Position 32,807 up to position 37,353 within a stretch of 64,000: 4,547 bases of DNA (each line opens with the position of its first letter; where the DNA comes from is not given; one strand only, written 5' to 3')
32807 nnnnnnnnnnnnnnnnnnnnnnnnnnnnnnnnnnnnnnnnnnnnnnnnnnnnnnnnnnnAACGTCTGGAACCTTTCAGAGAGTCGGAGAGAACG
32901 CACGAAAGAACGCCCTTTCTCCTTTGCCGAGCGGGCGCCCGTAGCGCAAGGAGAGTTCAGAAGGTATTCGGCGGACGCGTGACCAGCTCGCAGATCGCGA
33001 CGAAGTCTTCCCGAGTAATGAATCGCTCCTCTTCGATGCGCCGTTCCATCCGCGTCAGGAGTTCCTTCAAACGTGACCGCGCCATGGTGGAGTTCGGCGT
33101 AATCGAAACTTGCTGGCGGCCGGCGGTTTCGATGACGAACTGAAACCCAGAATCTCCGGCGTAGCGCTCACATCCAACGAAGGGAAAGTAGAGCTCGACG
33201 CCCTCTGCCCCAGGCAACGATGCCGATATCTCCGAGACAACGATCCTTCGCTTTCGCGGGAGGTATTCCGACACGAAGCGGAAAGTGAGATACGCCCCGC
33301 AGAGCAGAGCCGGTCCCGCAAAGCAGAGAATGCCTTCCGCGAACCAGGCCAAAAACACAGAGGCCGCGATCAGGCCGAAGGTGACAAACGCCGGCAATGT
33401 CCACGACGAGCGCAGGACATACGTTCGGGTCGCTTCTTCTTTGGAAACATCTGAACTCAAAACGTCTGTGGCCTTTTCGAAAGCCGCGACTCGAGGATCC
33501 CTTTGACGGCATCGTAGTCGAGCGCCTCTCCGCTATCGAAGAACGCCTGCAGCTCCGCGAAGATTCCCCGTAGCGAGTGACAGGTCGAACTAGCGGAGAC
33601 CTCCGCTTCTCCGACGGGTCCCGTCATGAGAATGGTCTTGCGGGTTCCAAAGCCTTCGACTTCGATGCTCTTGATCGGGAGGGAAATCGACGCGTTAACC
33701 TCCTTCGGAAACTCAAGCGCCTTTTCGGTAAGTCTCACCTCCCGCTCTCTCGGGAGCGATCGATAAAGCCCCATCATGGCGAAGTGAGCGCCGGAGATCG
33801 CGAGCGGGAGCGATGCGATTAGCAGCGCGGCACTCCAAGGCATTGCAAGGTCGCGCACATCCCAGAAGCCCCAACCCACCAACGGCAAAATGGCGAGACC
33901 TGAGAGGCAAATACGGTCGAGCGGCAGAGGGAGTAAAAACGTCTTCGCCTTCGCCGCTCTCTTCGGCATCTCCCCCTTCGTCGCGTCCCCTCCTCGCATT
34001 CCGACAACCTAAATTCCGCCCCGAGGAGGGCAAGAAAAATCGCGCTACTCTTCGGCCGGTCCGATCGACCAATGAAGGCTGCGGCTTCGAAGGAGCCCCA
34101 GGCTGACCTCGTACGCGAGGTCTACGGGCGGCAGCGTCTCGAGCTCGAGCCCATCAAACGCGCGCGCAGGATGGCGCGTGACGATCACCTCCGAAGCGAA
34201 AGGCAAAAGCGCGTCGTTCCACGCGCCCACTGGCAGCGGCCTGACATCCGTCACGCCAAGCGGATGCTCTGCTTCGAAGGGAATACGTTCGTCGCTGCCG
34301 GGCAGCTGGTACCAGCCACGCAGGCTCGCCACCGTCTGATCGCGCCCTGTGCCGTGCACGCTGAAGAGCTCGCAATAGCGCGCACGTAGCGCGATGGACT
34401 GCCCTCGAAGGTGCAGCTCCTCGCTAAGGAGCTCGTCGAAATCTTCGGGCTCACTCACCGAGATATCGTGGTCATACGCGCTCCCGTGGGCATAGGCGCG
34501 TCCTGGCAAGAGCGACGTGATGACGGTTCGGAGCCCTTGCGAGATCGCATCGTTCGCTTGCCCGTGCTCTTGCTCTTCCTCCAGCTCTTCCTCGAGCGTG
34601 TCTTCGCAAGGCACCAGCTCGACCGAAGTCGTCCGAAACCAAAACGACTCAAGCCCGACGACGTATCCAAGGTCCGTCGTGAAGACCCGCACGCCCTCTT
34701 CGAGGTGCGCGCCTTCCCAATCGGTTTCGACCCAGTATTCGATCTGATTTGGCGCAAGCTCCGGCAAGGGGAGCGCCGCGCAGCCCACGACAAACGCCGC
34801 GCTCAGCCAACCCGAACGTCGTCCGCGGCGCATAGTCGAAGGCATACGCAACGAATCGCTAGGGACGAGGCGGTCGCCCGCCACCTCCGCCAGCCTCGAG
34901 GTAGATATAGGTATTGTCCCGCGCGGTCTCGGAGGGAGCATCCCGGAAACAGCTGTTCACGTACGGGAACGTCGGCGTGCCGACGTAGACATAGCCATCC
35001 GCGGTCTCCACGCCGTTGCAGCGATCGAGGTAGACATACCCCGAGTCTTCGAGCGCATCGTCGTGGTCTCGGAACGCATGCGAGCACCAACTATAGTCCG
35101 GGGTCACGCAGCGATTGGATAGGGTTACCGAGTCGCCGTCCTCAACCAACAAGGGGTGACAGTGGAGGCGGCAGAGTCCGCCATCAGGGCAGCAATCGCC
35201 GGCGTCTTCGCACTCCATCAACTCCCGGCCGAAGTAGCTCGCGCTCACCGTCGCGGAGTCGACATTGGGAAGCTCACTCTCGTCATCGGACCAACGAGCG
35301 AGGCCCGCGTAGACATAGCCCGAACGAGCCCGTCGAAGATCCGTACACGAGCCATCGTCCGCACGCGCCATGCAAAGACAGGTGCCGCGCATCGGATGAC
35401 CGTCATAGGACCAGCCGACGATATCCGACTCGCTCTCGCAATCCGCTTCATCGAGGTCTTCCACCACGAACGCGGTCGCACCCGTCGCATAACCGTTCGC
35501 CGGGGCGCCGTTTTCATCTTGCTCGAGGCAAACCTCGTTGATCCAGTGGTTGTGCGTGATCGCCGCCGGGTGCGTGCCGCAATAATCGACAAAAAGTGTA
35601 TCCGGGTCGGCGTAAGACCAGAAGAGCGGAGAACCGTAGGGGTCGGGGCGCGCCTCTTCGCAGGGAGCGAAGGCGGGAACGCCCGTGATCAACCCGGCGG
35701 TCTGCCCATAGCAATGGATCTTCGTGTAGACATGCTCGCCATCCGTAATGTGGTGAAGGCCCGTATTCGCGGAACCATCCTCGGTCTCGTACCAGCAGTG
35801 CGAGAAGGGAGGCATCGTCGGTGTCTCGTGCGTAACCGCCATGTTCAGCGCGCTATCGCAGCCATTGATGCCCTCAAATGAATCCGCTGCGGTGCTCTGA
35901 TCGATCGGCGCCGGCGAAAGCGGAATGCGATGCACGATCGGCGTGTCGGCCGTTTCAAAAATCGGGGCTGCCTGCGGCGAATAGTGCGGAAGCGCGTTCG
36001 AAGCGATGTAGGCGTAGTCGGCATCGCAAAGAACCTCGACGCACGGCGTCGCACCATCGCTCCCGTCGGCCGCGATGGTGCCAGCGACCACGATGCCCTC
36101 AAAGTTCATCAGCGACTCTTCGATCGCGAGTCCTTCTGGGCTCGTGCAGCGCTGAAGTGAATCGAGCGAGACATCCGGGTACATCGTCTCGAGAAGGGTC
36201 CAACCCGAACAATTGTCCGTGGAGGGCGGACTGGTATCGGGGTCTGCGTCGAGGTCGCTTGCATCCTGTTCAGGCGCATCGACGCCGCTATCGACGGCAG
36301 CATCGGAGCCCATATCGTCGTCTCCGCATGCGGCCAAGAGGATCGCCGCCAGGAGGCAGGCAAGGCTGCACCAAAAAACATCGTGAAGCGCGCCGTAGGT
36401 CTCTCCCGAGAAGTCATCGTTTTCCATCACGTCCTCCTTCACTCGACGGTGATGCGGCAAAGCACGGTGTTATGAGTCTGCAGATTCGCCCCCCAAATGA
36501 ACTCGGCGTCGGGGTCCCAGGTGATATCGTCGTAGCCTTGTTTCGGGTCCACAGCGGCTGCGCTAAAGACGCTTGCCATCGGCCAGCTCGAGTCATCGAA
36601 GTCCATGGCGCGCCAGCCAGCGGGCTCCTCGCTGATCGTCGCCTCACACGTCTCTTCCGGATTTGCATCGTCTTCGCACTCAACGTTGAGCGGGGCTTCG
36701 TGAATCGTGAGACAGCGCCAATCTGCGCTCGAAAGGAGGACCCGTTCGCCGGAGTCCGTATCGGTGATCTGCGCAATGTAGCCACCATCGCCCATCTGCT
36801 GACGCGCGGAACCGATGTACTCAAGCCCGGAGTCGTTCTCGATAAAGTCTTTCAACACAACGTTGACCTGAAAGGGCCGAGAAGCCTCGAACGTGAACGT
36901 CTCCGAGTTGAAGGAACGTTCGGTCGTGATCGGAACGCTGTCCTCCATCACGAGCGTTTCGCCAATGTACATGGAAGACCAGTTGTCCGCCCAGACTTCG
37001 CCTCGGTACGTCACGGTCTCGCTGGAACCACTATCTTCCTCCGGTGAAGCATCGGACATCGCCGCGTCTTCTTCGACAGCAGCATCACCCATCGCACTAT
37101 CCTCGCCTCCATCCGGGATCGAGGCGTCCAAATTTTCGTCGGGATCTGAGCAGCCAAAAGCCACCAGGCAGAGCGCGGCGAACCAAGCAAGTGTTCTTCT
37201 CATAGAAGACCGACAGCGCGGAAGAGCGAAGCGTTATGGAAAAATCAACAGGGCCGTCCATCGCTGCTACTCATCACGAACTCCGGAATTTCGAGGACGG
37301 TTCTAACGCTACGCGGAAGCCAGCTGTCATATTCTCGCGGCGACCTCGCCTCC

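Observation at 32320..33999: Three tandem, translationally coupled paralogs of an uncharacterized small two-TM protein family ending in RPxxTF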

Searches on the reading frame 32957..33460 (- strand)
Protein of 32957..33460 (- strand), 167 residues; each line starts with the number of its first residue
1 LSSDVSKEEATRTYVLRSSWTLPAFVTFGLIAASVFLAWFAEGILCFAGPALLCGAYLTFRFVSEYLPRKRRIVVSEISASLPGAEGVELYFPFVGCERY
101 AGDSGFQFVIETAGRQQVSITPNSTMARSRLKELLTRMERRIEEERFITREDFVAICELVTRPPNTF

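Call 3: search_protein_families(library=pfam, proteins=[window:32957-33460:-], max_evalue=1)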
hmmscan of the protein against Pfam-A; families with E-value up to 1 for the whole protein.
window:32957-33460:- (167 aa): 0 families

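Call 7: search_protein_families(library=ncbifam, proteins=[window:32957-33460:-], max_evalue=1)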
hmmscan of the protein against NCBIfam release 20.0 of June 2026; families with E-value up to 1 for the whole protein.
window:32957-33460:- (167 aa): 0 families

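Call 10: search_protein_families(library=padloc, proteins=[window:32957-33460:-], max_evalue=1)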
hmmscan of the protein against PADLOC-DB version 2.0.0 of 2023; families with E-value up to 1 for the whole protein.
window:32957-33460:- (167 aa): 0 families

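Call 41: search_dna_similar(query=window:32957-33460:-, collection=plasmids, mode=protein, max_evalue=1)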
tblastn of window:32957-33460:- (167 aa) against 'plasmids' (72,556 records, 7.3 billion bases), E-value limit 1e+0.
Records with a match: 1; places in all: 1; records where one place covers at least 80% of the query: 0.
Best place of each record, by identity: <60% 1.
By first word of the organism name: Halorussus 1.
By predicted mobility (MOB-suite, as given by PLSDB): non-mobilizable 1.
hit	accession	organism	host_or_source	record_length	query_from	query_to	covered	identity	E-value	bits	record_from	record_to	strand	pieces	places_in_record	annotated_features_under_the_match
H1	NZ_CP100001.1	Halorussus vallis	cell culture,saline soil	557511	16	84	41%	37.8%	1e-1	39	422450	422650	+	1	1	benzoate/H(+) symporter BenE family transporter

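Call 42: search_dna_similar(query=window:32957-33460:-, collection=phages, mode=protein, max_evalue=1)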
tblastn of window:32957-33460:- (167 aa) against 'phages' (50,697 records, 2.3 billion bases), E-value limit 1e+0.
No match.
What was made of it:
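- Tried and rejected: tblastn of P2 against plasmids and phages: one chance hit to a BenE transporter (E 0.1), otherwise nothing (calls 41, 42).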

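Call 71: search_protein_families(library=phrogs, proteins=[window:32957-33460:-], max_evalue=1)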
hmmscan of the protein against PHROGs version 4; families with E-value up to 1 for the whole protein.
window:32957-33460:- (167 aa): 1 family
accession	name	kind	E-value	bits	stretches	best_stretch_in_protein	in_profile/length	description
phrog_27524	-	unknown function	0.31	12.5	1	67-163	22-109/117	-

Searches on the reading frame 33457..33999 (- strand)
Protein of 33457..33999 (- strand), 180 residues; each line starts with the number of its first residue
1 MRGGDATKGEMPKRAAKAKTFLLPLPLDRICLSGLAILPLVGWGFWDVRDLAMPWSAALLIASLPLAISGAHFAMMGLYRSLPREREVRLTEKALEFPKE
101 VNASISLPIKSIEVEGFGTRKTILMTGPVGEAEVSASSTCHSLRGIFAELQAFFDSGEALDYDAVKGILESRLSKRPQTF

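Call 3: search_protein_families(library=pfam, proteins=[window:33457-33999:-], max_evalue=1)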
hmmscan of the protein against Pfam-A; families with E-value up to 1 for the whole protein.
window:33457-33999:- (180 aa): 0 families

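Call 7: search_protein_families(library=ncbifam, proteins=[window:33457-33999:-], max_evalue=1)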
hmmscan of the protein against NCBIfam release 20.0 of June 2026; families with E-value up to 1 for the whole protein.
window:33457-33999:- (180 aa): 0 families

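Call 10: search_protein_families(library=padloc, proteins=[window:33457-33999:-], max_evalue=1)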
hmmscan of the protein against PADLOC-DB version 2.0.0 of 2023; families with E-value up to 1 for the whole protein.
window:33457-33999:- (180 aa): 0 families

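Call 47: predict_structure(alignment_id=A2)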
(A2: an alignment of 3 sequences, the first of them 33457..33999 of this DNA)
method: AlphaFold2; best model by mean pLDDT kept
length: 180 residues; sequences in the alignment: 3
mean_pLDDT: 45.4   pTM: 0.28
mean pLDDT of the five models: 45.4, 45.1, 45.1, 43.9, 42.6
residues with pLDDT >= 90: 0; 70-90: 3; 50-70: 74; < 50: 103
segments of 3 or more residues with pLDDT < 50: 1-25, 80-144, 173-180
pLDDT, mean of each block of 10 residues (from residue 1): 35 32 47 55 52 57 68 62 38 30 37 35 35 33 53 54 55 38
secondary structure, 60 per line:
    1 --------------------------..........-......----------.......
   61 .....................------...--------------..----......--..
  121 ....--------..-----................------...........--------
elements in order: H27-36 H38-43 H54-81 E88-90 E111-116 E119-124 H140-155 H162-172
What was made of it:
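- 33457..33999 (-): P3: 180-aa ORF with an ATG start. A second in-frame ATG at codon 11 (33969) is preceded by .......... It has a Lys/Arg-rich N-terminus, a TM hairpin at about aa 21-79 (33763-33939), a cytoplasmic domain, and ends in KRPQTF. Call 47: AF2 helices 27-43 and 54-81, then strands and two helices.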

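Call 71: search_protein_families(library=phrogs, proteins=[window:33457-33999:-], max_evalue=1)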
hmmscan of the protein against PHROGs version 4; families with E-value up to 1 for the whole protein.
window:33457-33999:- (180 aa): 0 families

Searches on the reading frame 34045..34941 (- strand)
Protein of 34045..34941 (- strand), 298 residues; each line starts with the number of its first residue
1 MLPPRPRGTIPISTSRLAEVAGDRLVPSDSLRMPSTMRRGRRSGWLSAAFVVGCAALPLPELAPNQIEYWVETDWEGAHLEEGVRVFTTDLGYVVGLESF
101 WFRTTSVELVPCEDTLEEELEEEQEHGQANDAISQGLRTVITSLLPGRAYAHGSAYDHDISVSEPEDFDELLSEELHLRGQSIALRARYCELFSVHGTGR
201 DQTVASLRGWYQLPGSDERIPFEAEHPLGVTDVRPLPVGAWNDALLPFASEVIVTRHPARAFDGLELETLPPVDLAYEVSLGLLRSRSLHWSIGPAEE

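Call 3: search_protein_families(library=pfam, proteins=[window:34045-34941:-], max_evalue=1)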
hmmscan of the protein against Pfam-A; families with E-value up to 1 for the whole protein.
window:34045-34941:- (298 aa): 0 families

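Call 7: search_protein_families(library=ncbifam, proteins=[window:34045-34941:-], max_evalue=1)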
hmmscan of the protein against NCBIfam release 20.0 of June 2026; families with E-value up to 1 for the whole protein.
window:34045-34941:- (298 aa): 0 families

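Call 10: search_protein_families(library=padloc, proteins=[window:34045-34941:-], max_evalue=1)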
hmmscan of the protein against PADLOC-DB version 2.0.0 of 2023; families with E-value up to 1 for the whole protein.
window:34045-34941:- (298 aa): 0 families

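Call 23: list_cluster_members(proteins=[P0001, P0002, P0003, window:34045-34941:-, window:31292-32314:-, window:36439-37203:-, window:34859-36460:-])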
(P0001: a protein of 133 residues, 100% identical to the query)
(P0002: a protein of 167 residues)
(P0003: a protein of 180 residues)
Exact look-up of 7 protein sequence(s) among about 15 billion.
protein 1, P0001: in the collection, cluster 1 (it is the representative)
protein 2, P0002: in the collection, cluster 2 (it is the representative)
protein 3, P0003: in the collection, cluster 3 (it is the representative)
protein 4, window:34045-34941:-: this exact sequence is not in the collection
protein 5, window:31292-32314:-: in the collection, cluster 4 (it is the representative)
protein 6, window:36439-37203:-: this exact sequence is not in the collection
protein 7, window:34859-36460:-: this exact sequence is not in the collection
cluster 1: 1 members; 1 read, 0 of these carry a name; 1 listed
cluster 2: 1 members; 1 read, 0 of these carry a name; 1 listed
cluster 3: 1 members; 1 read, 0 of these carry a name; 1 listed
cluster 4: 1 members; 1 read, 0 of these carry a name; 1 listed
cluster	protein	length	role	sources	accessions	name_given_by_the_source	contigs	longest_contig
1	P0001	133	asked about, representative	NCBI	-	-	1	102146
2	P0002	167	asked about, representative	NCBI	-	-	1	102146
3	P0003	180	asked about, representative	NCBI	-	-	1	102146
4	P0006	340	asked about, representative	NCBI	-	-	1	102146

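Call 53: search_solved_structures(query=window:34045-34833:-, max_evalue=1)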
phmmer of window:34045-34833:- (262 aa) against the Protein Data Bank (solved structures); distinct sequences matched with E-value up to 1: 1.
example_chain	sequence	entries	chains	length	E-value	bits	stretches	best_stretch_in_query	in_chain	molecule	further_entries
9vfj_1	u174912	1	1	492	0.85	12.3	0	199-243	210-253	LHCI-1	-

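Call 55: find_homologous_proteins(query=window:34045-34833:-, max_evalue=0.001)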
Query window:34045-34833:- (262 aa): 8 proteins with E <= 0.001 among 986 candidates.
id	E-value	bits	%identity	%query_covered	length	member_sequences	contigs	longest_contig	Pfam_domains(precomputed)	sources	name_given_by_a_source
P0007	1.0e-173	594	100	100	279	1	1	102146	-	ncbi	-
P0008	2.2e-83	298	56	97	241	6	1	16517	-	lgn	-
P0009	2.3e-77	278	51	99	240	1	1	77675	-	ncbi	ncbi:MAG: hypothetical protein AB8I08_26155 [Sandaracinaceae bacterium]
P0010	5.3e-72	261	49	99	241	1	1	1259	-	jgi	-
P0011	4.3e-65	238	49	96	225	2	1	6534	-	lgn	-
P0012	4.1e-19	87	32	90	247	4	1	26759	-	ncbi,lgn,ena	-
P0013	1.5e-12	66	31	85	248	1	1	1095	-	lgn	-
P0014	2.6e-12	65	32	87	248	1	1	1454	-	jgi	jgi:hypothetical protein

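Call 56: find_encoding_contigs(protein=P0009, flank=10000, max_places=3)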
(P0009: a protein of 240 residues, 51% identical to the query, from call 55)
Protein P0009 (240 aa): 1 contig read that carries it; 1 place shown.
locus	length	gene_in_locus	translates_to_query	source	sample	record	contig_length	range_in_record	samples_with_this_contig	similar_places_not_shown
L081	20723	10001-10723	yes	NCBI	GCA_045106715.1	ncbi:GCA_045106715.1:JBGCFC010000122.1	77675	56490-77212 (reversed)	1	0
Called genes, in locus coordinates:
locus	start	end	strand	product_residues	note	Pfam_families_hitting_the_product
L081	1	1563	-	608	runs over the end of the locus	PF07973:tRNA_SAD, PF00587:tRNA-synt_2b, PF03129:HGTP_anticodon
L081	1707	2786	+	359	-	PF00266:Aminotran_5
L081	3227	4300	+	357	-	PF08495:FIST, PF10442:FIST_C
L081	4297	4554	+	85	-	-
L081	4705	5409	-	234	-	PF20181:DUF6544, PF21900:DUF6920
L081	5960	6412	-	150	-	-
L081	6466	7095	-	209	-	-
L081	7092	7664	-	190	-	PF04542:Sigma70_r2, PF08281:Sigma70_r4_2, PF04545:Sigma70_r4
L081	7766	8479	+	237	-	-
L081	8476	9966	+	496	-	PF14240:YHYH (weak)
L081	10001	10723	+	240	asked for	-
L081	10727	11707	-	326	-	-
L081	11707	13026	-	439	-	PF00069:Pkinase, PF07714:PK_Tyr_Ser-Thr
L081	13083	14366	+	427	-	PF00498:FHA, PF16697:Yop-YscD_cpl, PF00158:Sigma54_activat, PF14532:Sigma54_activ_2, PF07728:AAA_5 (faint), PF25601:AAA_lid_14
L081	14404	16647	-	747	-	-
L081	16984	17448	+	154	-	-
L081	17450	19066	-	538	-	PF00069:Pkinase, PF07714:PK_Tyr_Ser-Thr, PF08308:PEGA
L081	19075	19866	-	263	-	PF13424:TPR_12 (faint), PF07719:TPR_2 (faint), PF13174:TPR_6 (faint), PF13428:TPR_14 (faint), PF13176:TPR_7 (faint), PF13432:TPR_16, PF14559:TPR_19 (faint)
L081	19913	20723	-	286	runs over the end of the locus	PF09976:TPR_21 (weak)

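Call 57: find_encoding_contigs(protein=P0008, flank=10000, max_places=3)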
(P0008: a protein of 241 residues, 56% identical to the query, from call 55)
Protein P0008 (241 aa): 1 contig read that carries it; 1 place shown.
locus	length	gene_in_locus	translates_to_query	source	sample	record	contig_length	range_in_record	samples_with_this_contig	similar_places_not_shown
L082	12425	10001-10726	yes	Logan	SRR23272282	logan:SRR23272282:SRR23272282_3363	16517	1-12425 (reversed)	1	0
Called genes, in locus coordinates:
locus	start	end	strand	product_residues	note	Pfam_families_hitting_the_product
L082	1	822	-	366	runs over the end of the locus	PF01636:APH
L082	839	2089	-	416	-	PF04542:Sigma70_r2, PF08281:Sigma70_r4_2 (weak), PF20239:DUF6596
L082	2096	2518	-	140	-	PF03795:YCII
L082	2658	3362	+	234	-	-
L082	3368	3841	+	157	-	-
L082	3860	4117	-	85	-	-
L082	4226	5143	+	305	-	PF12852:Cupin_6, PF02311:AraC_binding (faint), PF12833:HTH_18, PF00165:HTH_AraC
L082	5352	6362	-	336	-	PF02518:HATPase_c, PF00204:DNA_gyraseB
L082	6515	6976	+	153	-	PF13606:Ank_3 (faint), PF12796:Ank_2, PF13637:Ank_4 (weak), PF00023:Ank (weak), PF13857:Ank_5 (weak)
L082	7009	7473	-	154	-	PF00072:Response_reg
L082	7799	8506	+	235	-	-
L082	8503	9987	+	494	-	PF14240:YHYH (faint)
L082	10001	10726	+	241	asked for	-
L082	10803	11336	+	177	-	PF14136:DUF4303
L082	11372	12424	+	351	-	?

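Call 58: find_encoding_contigs(protein=P0012, flank=8000, max_places=3)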
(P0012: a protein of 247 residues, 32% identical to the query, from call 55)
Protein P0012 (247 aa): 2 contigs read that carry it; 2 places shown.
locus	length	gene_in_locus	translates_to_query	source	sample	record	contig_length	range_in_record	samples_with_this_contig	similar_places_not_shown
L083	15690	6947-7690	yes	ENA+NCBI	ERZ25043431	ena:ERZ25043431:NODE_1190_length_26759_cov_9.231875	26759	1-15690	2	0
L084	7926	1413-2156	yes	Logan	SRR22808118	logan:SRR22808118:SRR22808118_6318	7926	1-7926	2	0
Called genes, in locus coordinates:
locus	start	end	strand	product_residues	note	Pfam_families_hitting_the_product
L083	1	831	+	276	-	?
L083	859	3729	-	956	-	PF00176:SNF2-rel_dom, PF00270:DEAD (weak), PF00271:Helicase_C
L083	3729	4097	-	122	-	-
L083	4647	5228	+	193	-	-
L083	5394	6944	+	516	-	PF14240:YHYH (faint)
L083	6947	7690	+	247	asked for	-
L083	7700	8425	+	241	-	-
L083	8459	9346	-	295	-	-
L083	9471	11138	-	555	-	PF00512:HisKA, PF02518:HATPase_c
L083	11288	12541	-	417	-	PF13640:2OG-FeII_Oxy_3 (weak)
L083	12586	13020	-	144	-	-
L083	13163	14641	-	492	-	PF01590:GAF, PF13185:GAF_2, PF00158:Sigma54_activat, PF13191:AAA_16 (weak), PF14532:Sigma54_activ_2, PF00004:AAA, PF07728:AAA_5, PF25601:AAA_lid_14, +2 more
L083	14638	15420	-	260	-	PF14394:DUF4423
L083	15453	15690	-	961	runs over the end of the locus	PF00069:Pkinase, PF07714:PK_Tyr_Ser-Thr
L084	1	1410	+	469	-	?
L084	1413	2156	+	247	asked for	-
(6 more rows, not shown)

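Call 59: find_encoding_contigs(protein=P0011, flank=8000, max_places=3)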
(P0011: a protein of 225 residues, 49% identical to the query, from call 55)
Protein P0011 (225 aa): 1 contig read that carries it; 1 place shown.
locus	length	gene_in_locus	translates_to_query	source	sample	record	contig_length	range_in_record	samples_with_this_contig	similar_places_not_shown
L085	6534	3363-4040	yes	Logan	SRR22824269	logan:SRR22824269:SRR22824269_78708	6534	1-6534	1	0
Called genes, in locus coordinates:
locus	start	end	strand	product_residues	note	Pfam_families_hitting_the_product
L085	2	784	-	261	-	?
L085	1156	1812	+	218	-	-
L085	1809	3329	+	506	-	PF14240:YHYH (faint)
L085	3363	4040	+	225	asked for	-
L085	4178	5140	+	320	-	PF01553:Acyltransferase (faint)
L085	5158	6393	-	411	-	PF01053:Cys_Met_Meta_PP, PF00155:Aminotran_1_2 (weak)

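Call 60: find_encoding_contigs(protein=P0007, flank=10000, max_places=2)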
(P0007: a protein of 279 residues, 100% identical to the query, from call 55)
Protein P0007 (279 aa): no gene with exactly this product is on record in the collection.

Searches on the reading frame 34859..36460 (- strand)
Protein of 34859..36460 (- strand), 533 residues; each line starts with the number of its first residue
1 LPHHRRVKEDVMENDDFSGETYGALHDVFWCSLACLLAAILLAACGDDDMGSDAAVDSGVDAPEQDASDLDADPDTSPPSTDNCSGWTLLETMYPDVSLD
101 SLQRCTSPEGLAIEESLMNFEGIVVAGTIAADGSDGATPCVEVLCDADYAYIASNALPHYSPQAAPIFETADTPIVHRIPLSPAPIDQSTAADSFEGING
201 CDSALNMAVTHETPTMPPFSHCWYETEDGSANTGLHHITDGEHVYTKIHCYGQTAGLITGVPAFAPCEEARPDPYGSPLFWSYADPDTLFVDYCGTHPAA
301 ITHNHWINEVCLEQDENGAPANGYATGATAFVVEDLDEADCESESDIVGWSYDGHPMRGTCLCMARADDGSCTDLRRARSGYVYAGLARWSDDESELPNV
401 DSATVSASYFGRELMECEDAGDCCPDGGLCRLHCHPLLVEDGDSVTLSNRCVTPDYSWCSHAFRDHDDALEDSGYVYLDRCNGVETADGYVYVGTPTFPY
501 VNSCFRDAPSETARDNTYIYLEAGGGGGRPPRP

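Call 3: search_protein_families(library=pfam, proteins=[window:34859-36460:-], max_evalue=1)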
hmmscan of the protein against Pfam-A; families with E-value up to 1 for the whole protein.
window:34859-36460:- (533 aa): 1 family
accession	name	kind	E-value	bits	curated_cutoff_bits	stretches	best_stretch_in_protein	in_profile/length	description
PF14240.11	YHYH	-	2.7e-08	34.5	25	2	248-391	17-134/193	YHYH protein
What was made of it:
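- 34045..37203 (-): Upstream neighbours, not part of the family: the lipoprotein cassette lipoA (36439-37203), YHYH-domain lipoprotein (34859-36460) and lipoC (34045-34833/34941). Call 3: PF14240.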

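Call 7: search_protein_families(library=ncbifam, proteins=[window:34859-36460:-], max_evalue=1)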
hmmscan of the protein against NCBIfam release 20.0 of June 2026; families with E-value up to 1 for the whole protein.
window:34859-36460:- (533 aa): 0 families

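Call 10: search_protein_families(library=padloc, proteins=[window:34859-36460:-], max_evalue=1)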
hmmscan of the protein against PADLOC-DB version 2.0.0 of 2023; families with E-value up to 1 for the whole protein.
window:34859-36460:- (533 aa): 0 families

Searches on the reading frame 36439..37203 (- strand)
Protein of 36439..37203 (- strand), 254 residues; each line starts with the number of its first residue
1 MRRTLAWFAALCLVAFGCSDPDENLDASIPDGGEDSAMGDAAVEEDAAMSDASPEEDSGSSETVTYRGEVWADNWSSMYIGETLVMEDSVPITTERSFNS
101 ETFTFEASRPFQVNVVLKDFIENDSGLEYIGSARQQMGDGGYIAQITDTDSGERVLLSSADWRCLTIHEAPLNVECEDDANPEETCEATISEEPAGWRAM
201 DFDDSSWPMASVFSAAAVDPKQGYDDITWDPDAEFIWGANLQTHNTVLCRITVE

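Call 3: search_protein_families(library=pfam, proteins=[window:36439-37203:-], max_evalue=1)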
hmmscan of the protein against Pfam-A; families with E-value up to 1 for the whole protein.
window:36439-37203:- (254 aa): 0 families

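Call 7: search_protein_families(library=ncbifam, proteins=[window:36439-37203:-], max_evalue=1)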
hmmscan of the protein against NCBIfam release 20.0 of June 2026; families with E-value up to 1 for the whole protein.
window:36439-37203:- (254 aa): 1 family
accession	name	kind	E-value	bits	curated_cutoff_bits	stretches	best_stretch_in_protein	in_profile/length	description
NF041937.1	MXAN_6627.5_fam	equivalog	0.092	13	105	0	25-58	25-54/114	MXAN_6627.5 family MYXO-CTERM protein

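Call 10: search_protein_families(library=padloc, proteins=[window:36439-37203:-], max_evalue=1)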
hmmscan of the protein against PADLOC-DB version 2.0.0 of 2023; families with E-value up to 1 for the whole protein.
window:36439-37203:- (254 aa): 0 families

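Call 54: search_solved_structures(query=window:36439-37203:-, max_evalue=1)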
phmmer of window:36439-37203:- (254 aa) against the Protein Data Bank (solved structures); distinct sequences matched with E-value up to 1: 1.
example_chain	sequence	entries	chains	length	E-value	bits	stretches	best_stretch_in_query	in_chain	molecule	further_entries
3w5m_A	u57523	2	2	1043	0.0055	19.2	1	192-218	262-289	Putative rhamnosidase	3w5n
